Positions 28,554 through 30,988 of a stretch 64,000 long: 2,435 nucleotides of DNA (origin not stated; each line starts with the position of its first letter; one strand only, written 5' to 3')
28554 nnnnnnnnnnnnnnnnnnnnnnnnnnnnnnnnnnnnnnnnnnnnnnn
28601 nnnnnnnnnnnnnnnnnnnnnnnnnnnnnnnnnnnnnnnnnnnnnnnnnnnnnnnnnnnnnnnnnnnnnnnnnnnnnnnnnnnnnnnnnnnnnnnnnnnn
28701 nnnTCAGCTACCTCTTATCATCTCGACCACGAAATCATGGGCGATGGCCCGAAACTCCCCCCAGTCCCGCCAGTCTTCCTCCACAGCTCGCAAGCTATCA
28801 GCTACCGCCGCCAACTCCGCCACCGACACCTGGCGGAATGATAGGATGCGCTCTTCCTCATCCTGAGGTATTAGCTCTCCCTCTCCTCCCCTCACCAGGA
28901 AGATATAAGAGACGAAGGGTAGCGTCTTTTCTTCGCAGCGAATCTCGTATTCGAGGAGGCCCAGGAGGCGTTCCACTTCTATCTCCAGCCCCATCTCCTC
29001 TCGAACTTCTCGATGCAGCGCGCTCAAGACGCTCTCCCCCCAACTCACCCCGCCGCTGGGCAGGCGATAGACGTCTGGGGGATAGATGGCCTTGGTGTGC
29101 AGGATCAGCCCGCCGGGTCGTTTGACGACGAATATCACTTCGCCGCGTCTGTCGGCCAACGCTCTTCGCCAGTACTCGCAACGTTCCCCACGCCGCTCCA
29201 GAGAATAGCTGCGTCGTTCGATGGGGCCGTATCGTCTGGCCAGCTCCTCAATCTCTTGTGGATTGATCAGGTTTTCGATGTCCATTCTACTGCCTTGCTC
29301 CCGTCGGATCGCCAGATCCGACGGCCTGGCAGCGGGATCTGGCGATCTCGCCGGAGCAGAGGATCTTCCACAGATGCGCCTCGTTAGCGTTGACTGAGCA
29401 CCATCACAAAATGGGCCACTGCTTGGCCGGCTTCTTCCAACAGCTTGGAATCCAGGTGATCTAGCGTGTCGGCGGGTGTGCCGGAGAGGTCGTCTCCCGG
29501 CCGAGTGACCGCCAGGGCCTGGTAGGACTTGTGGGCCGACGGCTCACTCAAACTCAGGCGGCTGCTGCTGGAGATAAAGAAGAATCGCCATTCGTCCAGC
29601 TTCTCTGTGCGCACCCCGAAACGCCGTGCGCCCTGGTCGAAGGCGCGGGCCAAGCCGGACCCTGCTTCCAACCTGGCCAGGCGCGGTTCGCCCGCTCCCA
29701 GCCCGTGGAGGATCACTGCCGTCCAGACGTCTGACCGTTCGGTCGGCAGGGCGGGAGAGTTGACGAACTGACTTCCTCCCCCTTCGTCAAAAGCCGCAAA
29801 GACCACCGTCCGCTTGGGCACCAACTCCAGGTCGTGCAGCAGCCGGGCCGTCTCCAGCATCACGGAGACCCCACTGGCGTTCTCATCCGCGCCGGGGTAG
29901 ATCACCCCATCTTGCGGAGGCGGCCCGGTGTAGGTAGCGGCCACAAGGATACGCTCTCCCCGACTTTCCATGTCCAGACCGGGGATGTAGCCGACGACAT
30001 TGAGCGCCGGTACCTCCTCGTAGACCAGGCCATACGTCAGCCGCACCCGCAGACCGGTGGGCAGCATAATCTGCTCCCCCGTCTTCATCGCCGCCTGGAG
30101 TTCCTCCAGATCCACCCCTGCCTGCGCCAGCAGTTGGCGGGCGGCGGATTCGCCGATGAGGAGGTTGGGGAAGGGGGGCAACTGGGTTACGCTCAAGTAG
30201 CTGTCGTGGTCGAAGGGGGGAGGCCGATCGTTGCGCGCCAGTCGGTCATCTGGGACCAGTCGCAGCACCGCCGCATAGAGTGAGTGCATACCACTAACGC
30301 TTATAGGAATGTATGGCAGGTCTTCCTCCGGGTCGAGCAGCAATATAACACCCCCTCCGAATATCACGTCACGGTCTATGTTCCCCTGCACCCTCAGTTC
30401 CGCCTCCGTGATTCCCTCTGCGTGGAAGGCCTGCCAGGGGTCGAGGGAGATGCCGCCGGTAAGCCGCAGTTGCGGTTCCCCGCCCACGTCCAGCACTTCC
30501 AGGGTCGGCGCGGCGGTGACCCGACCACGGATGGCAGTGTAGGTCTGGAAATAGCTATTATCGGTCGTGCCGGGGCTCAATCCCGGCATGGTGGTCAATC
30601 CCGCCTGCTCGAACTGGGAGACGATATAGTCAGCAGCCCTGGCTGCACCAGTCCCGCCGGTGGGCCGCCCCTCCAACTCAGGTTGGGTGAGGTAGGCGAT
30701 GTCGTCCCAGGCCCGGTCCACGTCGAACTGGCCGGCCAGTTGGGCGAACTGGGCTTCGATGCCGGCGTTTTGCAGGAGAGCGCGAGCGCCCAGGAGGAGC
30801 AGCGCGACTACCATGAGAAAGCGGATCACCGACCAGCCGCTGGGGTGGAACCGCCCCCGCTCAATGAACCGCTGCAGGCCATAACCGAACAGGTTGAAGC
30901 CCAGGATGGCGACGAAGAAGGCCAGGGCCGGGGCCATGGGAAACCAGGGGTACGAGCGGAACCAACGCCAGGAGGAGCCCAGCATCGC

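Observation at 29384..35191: Opp-like transporter whose permease carries a dead M28 peptidase domain and that has no binding protein or ATPase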

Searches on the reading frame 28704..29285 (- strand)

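Call 4: search_protein_families(library=pfam, proteins=[window:28704-29285:-], max_evalue=0.01)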
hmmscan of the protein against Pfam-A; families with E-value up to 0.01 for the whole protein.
window:28704-29285:- (193 aa): 1 family
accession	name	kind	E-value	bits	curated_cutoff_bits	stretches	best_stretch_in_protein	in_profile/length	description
PF00293.34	NUDIX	-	2.3e-14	54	21.1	1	50-162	6-120/134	NUDIX domain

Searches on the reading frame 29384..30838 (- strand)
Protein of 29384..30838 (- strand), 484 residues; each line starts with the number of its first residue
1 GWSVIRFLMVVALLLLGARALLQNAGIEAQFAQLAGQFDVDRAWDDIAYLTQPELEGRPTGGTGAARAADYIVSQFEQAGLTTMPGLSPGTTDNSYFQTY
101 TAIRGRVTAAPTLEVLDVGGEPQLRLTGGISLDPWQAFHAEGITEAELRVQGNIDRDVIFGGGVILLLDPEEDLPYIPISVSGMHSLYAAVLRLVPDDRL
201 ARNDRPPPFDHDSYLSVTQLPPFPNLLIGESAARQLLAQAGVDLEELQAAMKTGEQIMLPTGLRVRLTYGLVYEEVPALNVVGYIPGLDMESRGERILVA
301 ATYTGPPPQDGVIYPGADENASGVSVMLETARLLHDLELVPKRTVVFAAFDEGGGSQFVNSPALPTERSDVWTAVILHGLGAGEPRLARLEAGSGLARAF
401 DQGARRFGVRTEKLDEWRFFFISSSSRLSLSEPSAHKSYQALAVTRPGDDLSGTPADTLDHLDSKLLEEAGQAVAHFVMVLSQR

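Call 7: search_solved_structures(query=window:29384-30838:-, max_evalue=0.01, show_alignments=3)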
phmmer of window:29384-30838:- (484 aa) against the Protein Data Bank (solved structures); distinct sequences matched with E-value up to 0.01: 6.
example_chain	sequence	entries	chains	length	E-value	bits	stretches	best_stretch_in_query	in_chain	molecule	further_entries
3b3t_A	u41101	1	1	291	0.00026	23.1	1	309-351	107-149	Bacterial leucyl aminopeptidase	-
3b35_A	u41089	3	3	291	0.0012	20.9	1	309-351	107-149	Bacterial leucyl aminopeptidase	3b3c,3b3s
3b3v_A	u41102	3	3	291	0.0013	20.8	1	309-351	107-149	Bacterial leucyl aminopeptidase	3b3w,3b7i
1amp_A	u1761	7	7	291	0.0013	20.8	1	309-351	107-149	AMINOPEPTIDASE | PROTEIN (AMINOPEPTIDASE) | BACTERIAL LEUCYL AMINOPEPTIDASE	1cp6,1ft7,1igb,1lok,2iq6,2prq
1rtq_A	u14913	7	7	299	0.0014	20.7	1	309-351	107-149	Bacterial leucyl aminopeptidase | Aminopeptidase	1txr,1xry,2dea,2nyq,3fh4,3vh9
2anp_A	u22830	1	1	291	0.0016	20.5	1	309-351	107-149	leucyl aminopeptidase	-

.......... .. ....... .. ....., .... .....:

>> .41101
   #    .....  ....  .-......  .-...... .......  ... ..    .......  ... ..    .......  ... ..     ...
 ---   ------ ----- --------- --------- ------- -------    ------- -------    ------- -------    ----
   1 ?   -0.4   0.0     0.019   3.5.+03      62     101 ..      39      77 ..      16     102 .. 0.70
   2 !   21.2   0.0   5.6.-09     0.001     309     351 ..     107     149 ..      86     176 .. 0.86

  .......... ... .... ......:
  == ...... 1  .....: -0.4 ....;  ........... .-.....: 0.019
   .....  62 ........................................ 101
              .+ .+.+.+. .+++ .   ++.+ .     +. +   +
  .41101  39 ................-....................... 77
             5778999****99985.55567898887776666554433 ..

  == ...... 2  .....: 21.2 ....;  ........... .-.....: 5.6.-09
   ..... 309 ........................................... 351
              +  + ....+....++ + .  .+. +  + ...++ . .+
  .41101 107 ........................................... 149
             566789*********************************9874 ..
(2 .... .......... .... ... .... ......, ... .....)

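Call 15: search_solved_structures(query=A2, max_evalue=0.01, show_alignments=3)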
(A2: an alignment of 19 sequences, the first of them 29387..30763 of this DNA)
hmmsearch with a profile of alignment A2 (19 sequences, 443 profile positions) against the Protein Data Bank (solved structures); distinct sequences matched with E-value up to 0.01: 24.
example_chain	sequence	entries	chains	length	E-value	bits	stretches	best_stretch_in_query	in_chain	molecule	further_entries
3b3t_A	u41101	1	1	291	4.4e-11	45.3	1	266-313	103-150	Bacterial leucyl aminopeptidase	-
3b35_A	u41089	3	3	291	1.6e-10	43.5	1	266-313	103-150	Bacterial leucyl aminopeptidase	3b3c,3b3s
3b3v_A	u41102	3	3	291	1.6e-10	43.4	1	266-313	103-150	Bacterial leucyl aminopeptidase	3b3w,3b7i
1amp_A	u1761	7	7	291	1.6e-10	43.4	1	266-313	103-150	AMINOPEPTIDASE | PROTEIN (AMINOPEPTIDASE) | BACTERIAL LEUCYL AMINOPEPTIDASE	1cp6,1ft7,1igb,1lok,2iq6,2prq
2anp_A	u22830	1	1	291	1.6e-10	43.4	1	266-313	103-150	leucyl aminopeptidase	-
1rtq_A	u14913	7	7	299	1.7e-10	43.3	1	266-313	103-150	Bacterial leucyl aminopeptidase | Aminopeptidase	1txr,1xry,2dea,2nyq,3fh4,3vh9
6hc6_A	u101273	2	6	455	5.3e-07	31.8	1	234-313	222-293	Aminopeptidase YwaD | Aminopeptidase Y (Arg Lys Leu preference)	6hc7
2ek8_A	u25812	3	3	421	2.6e-06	29.6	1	207-300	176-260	Aminopeptidase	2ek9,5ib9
5gne_A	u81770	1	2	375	5.3e-05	25.3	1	274-313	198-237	Leucine aminopeptidase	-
6wrv_A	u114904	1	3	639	0.00024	23.1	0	178-312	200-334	Transferrin receptor protein 1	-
1de4_C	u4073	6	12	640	0.00024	23.1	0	178-312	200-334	TRANSFERRIN RECEPTOR | Transferrin receptor protein 1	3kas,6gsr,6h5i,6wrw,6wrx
3s9l_A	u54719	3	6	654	0.00026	23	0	178-312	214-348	Transferrin receptor protein 1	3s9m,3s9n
6d03_A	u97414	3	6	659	0.00027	22.9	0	178-312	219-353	Transferrin receptor protein 1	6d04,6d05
6okd_A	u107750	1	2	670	0.00028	22.9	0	178-312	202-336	Transferrin receptor protein 1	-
11rn_A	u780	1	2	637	0.00036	22.5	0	178-312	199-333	Transferrin receptor protein 1, serum form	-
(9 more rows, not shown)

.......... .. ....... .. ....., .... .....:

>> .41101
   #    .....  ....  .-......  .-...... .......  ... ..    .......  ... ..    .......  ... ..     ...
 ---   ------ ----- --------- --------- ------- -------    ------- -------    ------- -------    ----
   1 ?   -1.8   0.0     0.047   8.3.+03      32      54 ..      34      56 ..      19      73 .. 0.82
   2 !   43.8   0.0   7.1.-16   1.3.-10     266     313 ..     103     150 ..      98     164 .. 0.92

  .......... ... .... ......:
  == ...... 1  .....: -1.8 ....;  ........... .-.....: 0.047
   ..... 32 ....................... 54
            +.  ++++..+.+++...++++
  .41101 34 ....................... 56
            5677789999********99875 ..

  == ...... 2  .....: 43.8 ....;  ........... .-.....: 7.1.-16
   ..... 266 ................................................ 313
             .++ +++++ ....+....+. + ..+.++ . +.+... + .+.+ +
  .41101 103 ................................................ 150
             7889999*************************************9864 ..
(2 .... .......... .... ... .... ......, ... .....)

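Call 57: search_protein_representatives(alignment_id=A2)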
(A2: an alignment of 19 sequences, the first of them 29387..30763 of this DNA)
Query: 19 sequences, 443 profile positions. Proteins with E-value up to 0.001 (for the whole library): 17378; up to 1e-10: 6475; up to 1e-30: 229. The best 150 are listed.
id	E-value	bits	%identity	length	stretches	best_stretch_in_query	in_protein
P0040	1.6e-182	623.6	-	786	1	1-443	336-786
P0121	8.5e-172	588.2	-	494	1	1-443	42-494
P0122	2.1e-167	573.7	-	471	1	2-443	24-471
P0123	2.4e-156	537.3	-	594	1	1-442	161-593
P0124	3.4e-145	500.5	-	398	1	44-443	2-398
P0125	3.8e-133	460.8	-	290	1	160-443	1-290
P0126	7.6e-132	456.5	-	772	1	1-442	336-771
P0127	1.2e-108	380.0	-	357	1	83-442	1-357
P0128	7.4e-103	361.0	-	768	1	1-443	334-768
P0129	1.4e-100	353.5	-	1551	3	5-443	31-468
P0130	1.7e-100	353.2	-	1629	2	7-379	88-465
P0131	1.1e-91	324.2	-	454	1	1-443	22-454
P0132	1.6e-91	323.6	-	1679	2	4-441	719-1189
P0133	2.9e-87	309.6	-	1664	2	5-349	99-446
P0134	2.7e-85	303.1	-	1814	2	9-352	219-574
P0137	8.6e-83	294.9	-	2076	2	5-437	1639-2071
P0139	2.5e-82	293.3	-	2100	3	9-350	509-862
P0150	3.7e-74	266.4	-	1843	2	5-345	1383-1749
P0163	8.4e-66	238.9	-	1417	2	5-345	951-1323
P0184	1.3e-49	185.6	-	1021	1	1-431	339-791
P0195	1.5e-46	175.4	-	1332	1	3-441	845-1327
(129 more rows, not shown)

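Call 58: search_protein_families(library=pfam, proteins=[P0139, P0137, P0150, P0195, P0184, P0163], max_evalue=0.0001)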
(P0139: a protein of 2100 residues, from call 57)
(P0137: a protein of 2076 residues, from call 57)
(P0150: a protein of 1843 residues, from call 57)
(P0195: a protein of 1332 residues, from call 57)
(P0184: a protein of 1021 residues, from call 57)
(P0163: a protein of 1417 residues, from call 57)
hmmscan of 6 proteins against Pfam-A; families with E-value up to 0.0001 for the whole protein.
P0139 (2100 aa): 5 families
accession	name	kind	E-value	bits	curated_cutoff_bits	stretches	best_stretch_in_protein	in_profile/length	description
PF04389.22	Peptidase_M28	-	3.3e-68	229.7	21.3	2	749-940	1-189/193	Peptidase family M28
PF04235.18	DUF418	-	1.8e-44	152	23.6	1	228-391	1-162/163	Protein of unknown function (DUF418)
PF01546.33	Peptidase_M20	-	3.5e-13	50.4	24.6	1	767-835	1-81/206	Peptidase family M20/M25/M40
PF02225.27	PA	-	4.3e-07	30.4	23.9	0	615-691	2-82/95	PA domain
PF13485.12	Peptidase_MA_2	-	1.1e-05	25.8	32.4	1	1574-1630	144-200/201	Peptidase MA superfamily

P0137 (2076 aa): 5 families
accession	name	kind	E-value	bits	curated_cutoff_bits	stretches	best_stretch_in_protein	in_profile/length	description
PF04389.22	Peptidase_M28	-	5.1e-76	255.2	21.3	2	742-931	1-190/193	Peptidase family M28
PF04235.18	DUF418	-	2.8e-49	167.7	23.6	1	236-398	2-162/163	Protein of unknown function (DUF418)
PF01546.33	Peptidase_M20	-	9e-14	52.3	24.6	2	1892-1961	2-83/206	Peptidase family M20/M25/M40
PF02225.27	PA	-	7.7e-08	32.8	23.9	0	617-695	2-88/95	PA domain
PF13485.12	Peptidase_MA_2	-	1.6e-05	25.3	32.4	0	1518-1629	93-197/201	Peptidase MA superfamily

P0150 (1843 aa): 5 families
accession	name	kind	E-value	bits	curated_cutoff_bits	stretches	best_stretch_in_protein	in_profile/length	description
PF04389.22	Peptidase_M28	-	9.3e-75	251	21.3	2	502-693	1-189/193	Peptidase family M28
PF04235.18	DUF418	-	6.8e-42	143.6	23.6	1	19-141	40-162/163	Protein of unknown function (DUF418)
PF01546.33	Peptidase_M20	-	1.1e-15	58.6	24.6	2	534-692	26-199/206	Peptidase family M20/M25/M40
PF02225.27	PA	-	6.5e-09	36.2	23.9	0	1515-1595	1-89/95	PA domain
PF13485.12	Peptidase_MA_2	-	2.1e-05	24.9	32.4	0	1259-1375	91-199/201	Peptidase MA superfamily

P0195 (1332 aa): 2 families
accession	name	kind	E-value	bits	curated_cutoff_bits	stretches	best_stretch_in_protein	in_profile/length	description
PF00528.27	BPD_transp_1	-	4.2e-47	160.7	26.4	2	243-440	1-184/184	Binding-protein-dependent transport system inner membrane component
PF04389.22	Peptidase_M28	-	2.4e-12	47.4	21.3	1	1114-1256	3-128/193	Peptidase family M28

P0184 (1021 aa): 4 families
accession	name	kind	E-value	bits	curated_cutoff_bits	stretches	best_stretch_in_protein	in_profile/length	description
PF20329.3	DUF6624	-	7.3e-33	113.9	27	1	847-1012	2-169/173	Family of unknown function (DUF6624)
PF04389.22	Peptidase_M28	-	1.7e-21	77.2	21.3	1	600-789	2-185/193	Peptidase family M28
PF00528.27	BPD_transp_1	-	2.1e-17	63.9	26.4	1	109-307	1-180/184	Binding-protein-dependent transport system inner membrane component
PF01546.33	Peptidase_M20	-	8.5e-08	32.8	24.6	1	616-862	2-113/206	Peptidase family M20/M25/M40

P0163 (1417 aa): 4 families
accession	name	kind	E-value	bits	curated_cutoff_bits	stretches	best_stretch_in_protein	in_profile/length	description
PF04389.22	Peptidase_M28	-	1.1e-69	234.4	21.3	2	72-263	1-189/193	Peptidase family M28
PF01546.33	Peptidase_M20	-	6.2e-15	56.1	24.6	2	91-160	2-82/206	Peptidase family M20/M25/M40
PF13485.12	Peptidase_MA_2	-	3.7e-06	27.3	32.4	1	756-944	21-200/201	Peptidase MA superfamily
PF05343.19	Peptidase_M42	-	1.2e-05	25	23.2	0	101-232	123-270/292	M42 glutamyl aminopeptidase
